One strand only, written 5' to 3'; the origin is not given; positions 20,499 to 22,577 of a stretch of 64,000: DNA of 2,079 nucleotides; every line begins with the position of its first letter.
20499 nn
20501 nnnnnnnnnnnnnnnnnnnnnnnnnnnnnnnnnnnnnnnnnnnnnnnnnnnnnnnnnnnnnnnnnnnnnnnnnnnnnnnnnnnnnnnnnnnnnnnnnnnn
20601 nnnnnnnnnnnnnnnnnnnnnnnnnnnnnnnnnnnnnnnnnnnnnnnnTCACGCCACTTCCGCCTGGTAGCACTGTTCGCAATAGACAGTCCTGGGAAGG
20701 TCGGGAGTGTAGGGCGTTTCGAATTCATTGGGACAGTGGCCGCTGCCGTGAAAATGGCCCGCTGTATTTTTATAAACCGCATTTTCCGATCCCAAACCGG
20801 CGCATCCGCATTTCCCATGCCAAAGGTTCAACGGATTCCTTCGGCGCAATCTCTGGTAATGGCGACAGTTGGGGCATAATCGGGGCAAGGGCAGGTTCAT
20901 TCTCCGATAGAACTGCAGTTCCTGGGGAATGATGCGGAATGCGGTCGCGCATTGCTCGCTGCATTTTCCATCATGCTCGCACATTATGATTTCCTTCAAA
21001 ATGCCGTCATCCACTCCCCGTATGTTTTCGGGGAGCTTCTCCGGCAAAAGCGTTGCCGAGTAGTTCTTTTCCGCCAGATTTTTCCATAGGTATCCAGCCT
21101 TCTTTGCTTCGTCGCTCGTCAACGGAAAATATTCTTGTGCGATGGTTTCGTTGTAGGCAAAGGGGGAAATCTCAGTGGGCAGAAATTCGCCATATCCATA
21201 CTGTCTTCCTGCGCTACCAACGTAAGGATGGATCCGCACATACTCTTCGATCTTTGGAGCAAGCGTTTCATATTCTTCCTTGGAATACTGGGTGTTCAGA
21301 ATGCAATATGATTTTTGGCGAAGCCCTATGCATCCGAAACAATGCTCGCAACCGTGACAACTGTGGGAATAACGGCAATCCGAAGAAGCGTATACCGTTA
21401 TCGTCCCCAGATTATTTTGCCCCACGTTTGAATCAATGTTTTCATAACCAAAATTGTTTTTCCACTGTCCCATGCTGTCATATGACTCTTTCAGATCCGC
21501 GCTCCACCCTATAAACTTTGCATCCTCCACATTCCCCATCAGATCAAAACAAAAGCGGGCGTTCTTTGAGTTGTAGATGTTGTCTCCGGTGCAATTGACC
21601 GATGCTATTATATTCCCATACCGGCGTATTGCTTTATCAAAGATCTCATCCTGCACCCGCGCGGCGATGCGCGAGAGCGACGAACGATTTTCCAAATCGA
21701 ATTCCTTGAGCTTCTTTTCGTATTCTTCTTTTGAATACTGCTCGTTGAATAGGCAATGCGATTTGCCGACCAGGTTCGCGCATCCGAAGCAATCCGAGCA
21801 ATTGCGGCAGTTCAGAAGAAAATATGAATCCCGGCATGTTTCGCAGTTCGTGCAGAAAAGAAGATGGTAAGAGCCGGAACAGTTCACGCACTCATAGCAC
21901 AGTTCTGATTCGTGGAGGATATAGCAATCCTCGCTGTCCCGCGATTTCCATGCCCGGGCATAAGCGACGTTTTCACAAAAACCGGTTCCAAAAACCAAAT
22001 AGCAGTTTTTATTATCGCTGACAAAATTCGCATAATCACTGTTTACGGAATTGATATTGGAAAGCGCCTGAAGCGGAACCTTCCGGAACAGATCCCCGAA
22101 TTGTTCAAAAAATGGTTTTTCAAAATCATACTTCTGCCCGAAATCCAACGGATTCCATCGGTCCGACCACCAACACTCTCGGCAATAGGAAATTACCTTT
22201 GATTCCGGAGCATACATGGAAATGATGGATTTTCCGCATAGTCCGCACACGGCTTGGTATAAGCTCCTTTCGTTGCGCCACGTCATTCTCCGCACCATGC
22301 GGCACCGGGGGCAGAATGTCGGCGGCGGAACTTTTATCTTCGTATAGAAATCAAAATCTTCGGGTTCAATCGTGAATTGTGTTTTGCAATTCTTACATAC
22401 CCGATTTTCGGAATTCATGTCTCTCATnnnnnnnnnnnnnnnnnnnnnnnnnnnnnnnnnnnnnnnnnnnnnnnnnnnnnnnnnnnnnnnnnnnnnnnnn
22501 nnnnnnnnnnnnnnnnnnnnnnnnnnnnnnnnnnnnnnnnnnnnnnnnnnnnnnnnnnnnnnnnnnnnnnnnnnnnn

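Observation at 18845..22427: Tandem paralogous ~590-aa cysteine-rich repeat proteins of unknown function with identical C-termini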

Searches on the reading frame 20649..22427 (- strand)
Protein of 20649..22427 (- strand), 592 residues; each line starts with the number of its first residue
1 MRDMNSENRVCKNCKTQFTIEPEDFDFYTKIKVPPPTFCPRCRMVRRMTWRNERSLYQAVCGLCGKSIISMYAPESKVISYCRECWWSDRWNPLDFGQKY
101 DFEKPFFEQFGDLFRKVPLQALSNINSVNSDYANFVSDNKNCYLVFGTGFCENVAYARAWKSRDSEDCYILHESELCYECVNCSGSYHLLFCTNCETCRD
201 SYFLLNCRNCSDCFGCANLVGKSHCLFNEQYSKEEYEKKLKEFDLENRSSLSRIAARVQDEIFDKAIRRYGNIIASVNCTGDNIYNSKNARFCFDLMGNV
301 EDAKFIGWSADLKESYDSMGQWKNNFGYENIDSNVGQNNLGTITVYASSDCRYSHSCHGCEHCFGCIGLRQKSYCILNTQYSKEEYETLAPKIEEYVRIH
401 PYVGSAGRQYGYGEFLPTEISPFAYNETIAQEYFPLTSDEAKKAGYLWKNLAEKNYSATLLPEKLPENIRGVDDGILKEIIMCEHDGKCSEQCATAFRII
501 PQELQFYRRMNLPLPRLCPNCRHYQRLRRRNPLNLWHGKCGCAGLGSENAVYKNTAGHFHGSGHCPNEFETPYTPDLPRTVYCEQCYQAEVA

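Call 4: search_protein_families(library=pfam, proteins=[window:20649-22427:-], max_evalue=1)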
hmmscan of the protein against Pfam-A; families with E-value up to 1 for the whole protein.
window:20649-22427:- (592 aa): 1 family
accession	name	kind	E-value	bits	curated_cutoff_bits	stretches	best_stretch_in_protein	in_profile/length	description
PF23477.1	zf_Tbcl_2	-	0.00018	21.6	27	2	564-589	10-35/37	Probable treble clef zinc finger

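Call 5: search_protein_families(library=ncbifam, proteins=[window:20649-22427:-], max_evalue=1)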
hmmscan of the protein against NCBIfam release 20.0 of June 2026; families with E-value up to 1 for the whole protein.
window:20649-22427:- (592 aa): 1 family
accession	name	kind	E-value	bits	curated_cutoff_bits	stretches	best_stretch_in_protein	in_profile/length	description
TIGR04272.1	cxxc_cxxc_Mbark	domain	5.1e-05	22.9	36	2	564-589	10-35/37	CxxC-x17-CxxC domain-containing protein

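Call 6: find_homologous_proteins(query=window:20649-22427:-)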
Query window:20649-22427:- (592 aa): 7235 proteins with E <= 0.001 among 8000 candidates; the best 120 are listed.
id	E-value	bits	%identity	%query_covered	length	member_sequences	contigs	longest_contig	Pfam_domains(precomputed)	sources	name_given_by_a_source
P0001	0.0e+0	1259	100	88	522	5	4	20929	-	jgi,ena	-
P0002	8.1e-247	839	60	99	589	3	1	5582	-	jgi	-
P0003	1.9e-241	821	66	88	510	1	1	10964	-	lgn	-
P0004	2.9e-238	811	58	99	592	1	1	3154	-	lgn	-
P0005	3.4e-238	810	58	99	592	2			-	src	-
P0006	2.3e-232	791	57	99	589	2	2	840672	-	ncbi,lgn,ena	-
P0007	4.7e-232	790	57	99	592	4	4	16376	-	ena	-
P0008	6.0e-231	786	55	99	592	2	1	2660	-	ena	-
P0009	1.0e-227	776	56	99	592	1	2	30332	-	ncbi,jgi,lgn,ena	-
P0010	5.0e-227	773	55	99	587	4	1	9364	-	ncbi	-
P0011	2.0e-226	772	56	99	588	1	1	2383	-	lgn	-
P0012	8.3e-225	766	55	99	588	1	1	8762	-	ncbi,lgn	-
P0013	1.2e-224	766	55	99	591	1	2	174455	-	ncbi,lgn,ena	-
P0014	6.2e-223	760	55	99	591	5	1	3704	-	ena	-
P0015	1.9e-222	758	55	99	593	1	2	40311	-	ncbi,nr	ncbi:MAG: hypothetical protein HYY10_03035 [Candidatus Liptonbacteria bacterium]|nr:hypothetical pro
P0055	4.7e-205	701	51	99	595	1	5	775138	-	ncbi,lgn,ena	-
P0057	1.2e-204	700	53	99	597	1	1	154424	-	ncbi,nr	ncbi:hypothetical protein MYX06_00105 [Patescibacteria group bacterium AH-259-L05]|nr:hypothetical p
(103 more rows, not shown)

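Call 7: search_solved_structures(query=window:20649-22427:-, max_evalue=10)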
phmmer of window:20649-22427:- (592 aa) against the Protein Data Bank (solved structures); distinct sequences matched with E-value up to 10: 1.
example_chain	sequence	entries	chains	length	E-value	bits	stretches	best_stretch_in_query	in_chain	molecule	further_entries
1clf_A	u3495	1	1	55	9.4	7.8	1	178-219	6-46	FERREDOXIN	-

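Call 8: search_protein_families(library=phrogs, proteins=[window:20649-22427:-], max_evalue=1)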
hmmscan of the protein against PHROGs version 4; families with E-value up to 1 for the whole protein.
window:20649-22427:- (592 aa): 2 families
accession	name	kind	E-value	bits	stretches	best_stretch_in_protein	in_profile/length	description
phrog_15341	-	unknown function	0.012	16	1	150-238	47-137/276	-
phrog_4000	-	unknown function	0.098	13.6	1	52-86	7-41/102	-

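Call 13: find_related_loci(query=A1, collection=genome_contigs, flank=7000)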
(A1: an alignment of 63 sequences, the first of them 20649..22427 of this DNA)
Query A1 (592 aa) in genome_contigs; peptide patterns used: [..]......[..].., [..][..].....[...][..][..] (x = any residue, [..] = any of these).
599 stretches matched a pattern (row limit reached: there are more); 580 encode a relative of the query (tblastn E <= 1e-3); the best 80 are kept; 79 distinct loci.
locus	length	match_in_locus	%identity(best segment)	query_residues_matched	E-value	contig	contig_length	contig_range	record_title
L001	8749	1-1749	56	12-592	0e+0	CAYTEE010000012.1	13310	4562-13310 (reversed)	MAG TPA_asm: uncultured Candidatus Saccharibacteria bacterium isolate SRP050083_co2_44 genome assembly, contig: NODE_346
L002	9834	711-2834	51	3-592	0e+0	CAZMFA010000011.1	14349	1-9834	MAG TPA_asm: uncultured Candidatus Saccharibacteria bacterium isolate SRP271791_co2_64 genome assembly, contig: NODE_104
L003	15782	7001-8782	51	4-591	0e+0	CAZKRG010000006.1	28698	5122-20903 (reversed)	MAG TPA_asm: uncultured Candidatus Saccharibacteria bacterium isolate SRP093762_co1_1 genome assembly, contig: NODE_978_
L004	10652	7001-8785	51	3-592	0e+0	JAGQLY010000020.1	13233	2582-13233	MAG: Candidatus Kaiserbacteria bacterium isolate HKST-UBA28 k127_2162731, whole genome shotgun sequence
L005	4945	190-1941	50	11-592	0e+0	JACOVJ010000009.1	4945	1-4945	MAG: Candidatus Niyogibacteria bacterium isolate NC_groundwater_97_Ag_S-0.1um_54_719 S_p1_S3_170907_scaffold_10281, whol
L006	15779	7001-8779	49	5-592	0e+0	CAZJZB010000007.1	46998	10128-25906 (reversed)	MAG TPA_asm: uncultured Candidatus Saccharibacteria bacterium isolate SRP178908_co1_146 genome assembly, contig: NODE_39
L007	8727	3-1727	51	14-592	0e+0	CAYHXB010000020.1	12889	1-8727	MAG TPA_asm: uncultured Candidatus Saccharibacteria bacterium isolate ERP119705_co17_969 genome assembly, contig: NODE_6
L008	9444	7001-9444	50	3-591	0e+0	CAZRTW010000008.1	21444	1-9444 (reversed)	MAG TPA_asm: uncultured Candidatus Saccharibacteria bacterium isolate SRP286056_co3_166 genome assembly, contig: NODE_22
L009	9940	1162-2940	49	4-591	0e+0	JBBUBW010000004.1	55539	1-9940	MAG: Patescibacteria group bacterium isolate H43-bin006_1 H43_bin006_1_000000000004, whole genome shotgun sequence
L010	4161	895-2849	49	4-592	0e+0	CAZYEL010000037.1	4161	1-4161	MAG TPA_asm: uncultured Candidatus Saccharibacteria bacterium isolate binchicken_co227_1009 genome assembly, contig: NOD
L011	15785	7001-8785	49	1-592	0e+0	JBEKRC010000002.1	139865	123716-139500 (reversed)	MAG: Minisyncoccia bacterium isolate SPRUCE 501 SPRUCE_501_2, whole genome shotgun sequence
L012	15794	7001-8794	50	4-592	0e+0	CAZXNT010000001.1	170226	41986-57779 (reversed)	MAG TPA_asm: uncultured Candidatus Saccharibacteria bacterium isolate SRP302447_co2_43 genome assembly, contig: NODE_301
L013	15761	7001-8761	51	4-592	0e+0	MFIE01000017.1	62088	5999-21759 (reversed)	MAG: Candidatus Giovannonibacteria bacterium RIFCSPLOWO2_01_FULL_46_13 rifcsplowo2_01_scaffold_3912, whole genome shotgu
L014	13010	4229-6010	50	1-591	0e+0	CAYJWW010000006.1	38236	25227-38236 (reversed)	MAG TPA_asm: uncultured Candidatus Saccharibacteria bacterium isolate ERP125453_co1_514 genome assembly, contig: NODE_83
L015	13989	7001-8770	49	4-592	0e+0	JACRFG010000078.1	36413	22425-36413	MAG: Candidatus Jorgensenbacteria bacterium isolate NC_groundwater_1719_Pr3_B-0.1um_43_9 SR-2_scaffold_141_3380260, whol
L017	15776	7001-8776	48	4-592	0e+0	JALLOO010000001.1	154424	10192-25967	Patescibacteria group bacterium AH-259-L05 AH-259-L05_NODE_1, whole genome shotgun sequence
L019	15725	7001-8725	47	7-591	0e+0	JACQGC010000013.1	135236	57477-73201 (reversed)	MAG: Candidatus Nomurabacteria bacterium isolate NC_groundwater_1063_Pr2_B-0.1um_42_14 rattlesnake_spring_18_scaffold_14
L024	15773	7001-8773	49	4-592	0e+0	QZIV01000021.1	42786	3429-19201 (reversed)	MAG: Candidatus Parcubacteria bacterium isolate SURF_56 Ga0104751_1001272, whole genome shotgun sequence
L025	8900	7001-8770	50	4-592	0e+0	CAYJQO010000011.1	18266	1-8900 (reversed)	MAG TPA_asm: uncultured Candidatus Saccharibacteria bacterium isolate ERP125453_co1_264 genome assembly, contig: NODE_30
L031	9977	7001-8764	49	7-592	0e+0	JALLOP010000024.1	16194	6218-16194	Patescibacteria group bacterium AH-259-L07 AH-259-L07_NODE_24, whole genome shotgun sequence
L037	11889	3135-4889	48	1-591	0e+0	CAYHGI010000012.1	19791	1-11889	MAG TPA_asm: uncultured Candidatus Saccharibacteria bacterium isolate ERP119705_co12_309 genome assembly, contig: NODE_3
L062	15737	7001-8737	46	3-591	2e-173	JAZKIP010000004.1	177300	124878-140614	MAG: Patescibacteria group bacterium isolate ADI_DC_SW_02_SPN_11032020-bin045 DCSW02SPN_B045_0_000000000004, whole genom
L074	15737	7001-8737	46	7-591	7e-169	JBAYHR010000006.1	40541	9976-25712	MAG: Candidatus Paceibacterota bacterium isolate SO_2016_GW1_154 scaffold01832_OW334_2016, whole genome shotgun sequence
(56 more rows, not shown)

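Call 19: predict_structure(alignment_id=A1)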
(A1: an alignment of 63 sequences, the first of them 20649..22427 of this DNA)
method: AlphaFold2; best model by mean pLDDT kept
length: 592 residues; sequences in the alignment: 63
mean_pLDDT: 83.9   pTM: 0.85
mean pLDDT of the five models: 83.9, 83.3, 81.4, 80.7, 79.8
residues with pLDDT >= 90: 269; 70-90: 220; 50-70: 99; < 50: 4
segments of 3 or more residues with pLDDT < 50: none
pLDDT, mean of each block of 10 residues (from residue 1): 80 94 90 92 92 88 95 92 92 96 97 94 83 79 68 61 61 61 59 62 65 63 73 85 85 86 86 72 73 72 73 69 72 74 78 90 94 97 98 96 93 92 92 90 91 84 95 96 89 88 88 89 82 89 93 92 95 85 92 80
secondary structure, 60 per line:
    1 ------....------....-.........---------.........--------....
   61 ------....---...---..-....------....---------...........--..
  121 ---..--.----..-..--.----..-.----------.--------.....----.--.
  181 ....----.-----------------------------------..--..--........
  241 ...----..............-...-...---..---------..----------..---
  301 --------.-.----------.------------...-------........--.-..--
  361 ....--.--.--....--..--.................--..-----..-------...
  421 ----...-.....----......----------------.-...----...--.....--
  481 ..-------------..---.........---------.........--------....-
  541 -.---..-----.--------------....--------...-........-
elements in order: E7-10 E17-20 H22-30 H40-48 E57-60 E67-70 H83-86 H93-96 H106-116 E168-172 E180-184 H233-243 H248-261 E267-269 E335-337 E345-352 E361-364 E373-376 H383-399 H429-433 H438-443 H474-478 H501-509 H519-527 E536-539 E568-571 E580-582 H584-591

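Call 32: fold_search(model_id=the predicted structure, library=pdb)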
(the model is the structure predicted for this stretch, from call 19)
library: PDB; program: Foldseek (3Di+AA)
matches with E <= 10: 26; with E <= 0.001: 0
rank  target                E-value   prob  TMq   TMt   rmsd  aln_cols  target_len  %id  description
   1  9qez_H                8.1e-01  0.04  0.07  0.15  12.4       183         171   11  Carbonic anhydrase mutant (released 2025-12-10)
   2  1xhd                  1.4e+00  0.06  0.10  0.22   9.1       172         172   10  X-ray crystal structure of putative acetyltransferase, product of BC4754 gene [Bacillus cereus] (released 2004-11-02)
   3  9qez_B                1.6e+00  0.03  0.08  0.17  12.0       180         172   12  Carbonic anhydrase mutant (released 2025-12-10)
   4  8gpp_A                2.3e+00  0.02  0.08  0.15  12.2       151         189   10  Acinetobacter baumannii carbonic anhydrase PaaY (released 2023-05-31)
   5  8gpm                  2.8e+00  0.02  0.07  0.15  12.0       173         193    8  Acinetobacter baumannii carbonic anhydrase (released 2023-05-31)
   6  8iuf_G3               2.8e+00  0.01  0.06  0.10  13.6       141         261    9  Cryo-EM structure of Euglena gracilis super-complex I+III2+IV, composite (released 2024-02-28)
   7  9jyw_A                3.2e+00  0.02  0.08  0.19  11.5       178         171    7  Crystal structure of the gamma-carbonic anhydrase from the polyextremophilic bacterium Aeribacillus pallidus (released 2024-12-11)
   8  7d6c_1                3.2e+00  0.01  0.07  0.16  11.6       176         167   11  Crystal structure of CcmM N-terminal domain in complex with CcmN (released 2021-08-04)
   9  9qev_C                3.6e+00  0.03  0.09  0.22  10.8       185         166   11  A native carbonic anhydrase from Caloramator australiacus (released 2025-12-10)
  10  5jxx_B                3.6e+00  0.01  0.08  0.14  19.6       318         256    8  Crystal structure of UDP-N-acetylglucosamine O-acyltransferase (LpxA) from Moraxella catarrhalis RH4. (released 2017-06-14)
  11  8e3d_B                5.7e+00  0.02  0.04  0.14  13.1        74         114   15  ZBTB7A Zinc Finger Domain Bound to DNA Duplex Containing CAST sequence (#11) (released 2023-02-08)
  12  8fjl_H                6.0e+00  0.02  0.04  0.02  17.6        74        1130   11  Golden Shiner Reovirus Core Tropical Vertex (released 2023-03-08)
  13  3p2a_A                6.7e+00  0.06  0.04  0.14  18.4        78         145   19  Crystal Structure of Thioredoxin 2 from Yersinia pestis (released 2010-10-13)
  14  4eaa                  6.7e+00  0.01  0.08  0.15  13.6       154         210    8  X-ray crystal structure of the H141N mutant of perosamine N-acetyltransferase from Caulobacter crescentus in complex wit (released 2012-04-04)
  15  6ive_A                7.0e+00  0.01  0.07  0.16  14.5       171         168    9  Molecular structure of a thermostable and a Zinc ion binding gamma-class carbonic anhydrase (released 2019-04-03)
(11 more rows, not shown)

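Call 36: search_protein_families(library=pfam, proteins=[L074:10059-12824:+, L025:3364-4791:+, L024:2541-3611:+, L031:4710-5267:+, L062:8773-9204:+, L019:13245-13868:+, L037:10282-11364:-], max_evalue=0.01)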
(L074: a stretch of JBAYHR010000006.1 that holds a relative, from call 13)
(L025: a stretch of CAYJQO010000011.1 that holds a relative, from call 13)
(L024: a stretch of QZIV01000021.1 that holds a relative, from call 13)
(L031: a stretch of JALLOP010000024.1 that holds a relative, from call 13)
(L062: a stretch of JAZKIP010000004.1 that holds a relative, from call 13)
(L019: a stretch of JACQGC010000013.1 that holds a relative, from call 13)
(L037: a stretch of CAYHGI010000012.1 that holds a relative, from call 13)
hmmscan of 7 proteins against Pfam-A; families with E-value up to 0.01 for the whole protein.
L074:10059-12824:+ (921 aa): 3 families
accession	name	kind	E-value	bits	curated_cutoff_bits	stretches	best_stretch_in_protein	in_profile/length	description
PF10412.15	TrwB_AAD_bind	-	7.8e-06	25.4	20.5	1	511-556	9-54/387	Type IV secretion-system coupling protein DNA-binding domain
PF12696.13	TraG-D_C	-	2.2e-05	24.8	22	1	773-833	2-67/126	TraM recognition site of TraD and TraG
PF01935.23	DUF87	-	0.0012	19.5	23.2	1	518-555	24-62/220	Helicase HerA, central domain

L025:3364-4791:+ (475 aa): 1 family
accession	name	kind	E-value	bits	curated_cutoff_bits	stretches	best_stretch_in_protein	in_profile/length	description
PF17254.7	DUF5321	-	0.0027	17.6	27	1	233-277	81-125/160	Family of unknown function (DUF5321)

L024:2541-3611:+ (356 aa): 2 families
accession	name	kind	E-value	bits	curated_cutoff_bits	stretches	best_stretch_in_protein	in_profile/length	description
PF04545.22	Sigma70_r4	-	2.1e-14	53.2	24.1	1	25-78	2-50/50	Sigma-70, region 4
PF05066.19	HARE-HTH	-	2.4e-08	34.7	25.9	1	228-291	1-70/71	HB1, ASXL, restriction endonuclease HTH domain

L031:4710-5267:+ (185 aa): 0 families

L062:8773-9204:+ (143 aa): 1 family
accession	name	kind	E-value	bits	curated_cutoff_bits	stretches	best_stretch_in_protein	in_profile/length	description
PF03091.20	CutA1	-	7.1e-21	74.3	22.4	1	15-109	2-97/99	CutA1 divalent ion tolerance protein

L019:13245-13868:+ (207 aa): 0 families

L037:10282-11364:- (360 aa): 1 family
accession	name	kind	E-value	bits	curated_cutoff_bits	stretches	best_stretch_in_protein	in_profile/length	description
PF01594.21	AI-2E_transport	-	1.1e-57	196.1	34.3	1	36-355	3-326/327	AI-2E family transporter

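Call 45: search_protein_representatives(alignment_id=A1)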
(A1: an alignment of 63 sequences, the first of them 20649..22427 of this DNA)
Query: 63 sequences, 592 profile positions. Proteins with E-value up to 0.001 (for the whole library): 4899; up to 1e-10: 3667; up to 1e-30: 2185. The best 150 are listed.
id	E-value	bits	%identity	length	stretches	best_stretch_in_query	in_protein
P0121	8.5e-278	939.6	-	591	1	1-592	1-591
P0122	2.6e-254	862.0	-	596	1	1-591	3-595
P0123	2.5e-252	855.4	-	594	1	1-591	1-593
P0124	4.2e-252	854.7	-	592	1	1-592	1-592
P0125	1.3e-251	853.1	-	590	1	3-592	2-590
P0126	3.1e-248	841.9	-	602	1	2-592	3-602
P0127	1.6e-244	829.7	-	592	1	2-592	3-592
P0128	2.6e-242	822.4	-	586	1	1-592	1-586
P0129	2.9e-242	822.2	-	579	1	1-591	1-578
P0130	5.5e-238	808.1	-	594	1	1-592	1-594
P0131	4.2e-237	805.2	-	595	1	1-591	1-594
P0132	4.4e-235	798.5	-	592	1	1-591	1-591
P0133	8.0e-234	794.3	-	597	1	1-590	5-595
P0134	5.6e-232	788.2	-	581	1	1-592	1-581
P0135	6.0e-229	778.2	-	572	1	2-592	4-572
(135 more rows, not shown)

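Call 52: search_protein_families(library=padloc, proteins=[window:20649-22427:-, L074:10059-12824:+, L025:3364-4791:+, L024:2541-3611:+, L031:4710-5267:+], max_evalue=0.01)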
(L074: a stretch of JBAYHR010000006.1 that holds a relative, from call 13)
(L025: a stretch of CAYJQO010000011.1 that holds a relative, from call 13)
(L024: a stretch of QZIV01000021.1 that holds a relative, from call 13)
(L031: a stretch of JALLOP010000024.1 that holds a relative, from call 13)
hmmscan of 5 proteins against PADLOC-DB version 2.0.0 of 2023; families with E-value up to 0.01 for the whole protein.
window:20649-22427:- (592 aa): 0 families

L074:10059-12824:+ (921 aa): 5 families
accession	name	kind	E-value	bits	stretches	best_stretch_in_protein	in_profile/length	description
PDLC04140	mad8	-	5.1e-12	43.9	1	518-864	28-287/314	mads_8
PDLC04103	HerA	-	7.6e-06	22.5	1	517-555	172-210/579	-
PDLC01055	HerA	-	0.0035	14.2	1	508-546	148-186/532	Type III coevolved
PDLC04105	HerA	-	0.0057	13.3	0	518-555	167-205/576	-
PDLC02185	HerA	-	0.007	13.1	0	469-542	117-188/585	-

L025:3364-4791:+ (475 aa): 0 families

L024:2541-3611:+ (356 aa): 1 family
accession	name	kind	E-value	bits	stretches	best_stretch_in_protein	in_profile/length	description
PDLC02203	MzaA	-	2.6e-06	24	1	19-83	599-662/683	-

L031:4710-5267:+ (185 aa): 1 family
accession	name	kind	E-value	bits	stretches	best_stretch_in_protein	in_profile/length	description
PDLC01168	CARF_2M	-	0.0027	15.6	1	8-172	13-118/200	"CARF, 2 TMs"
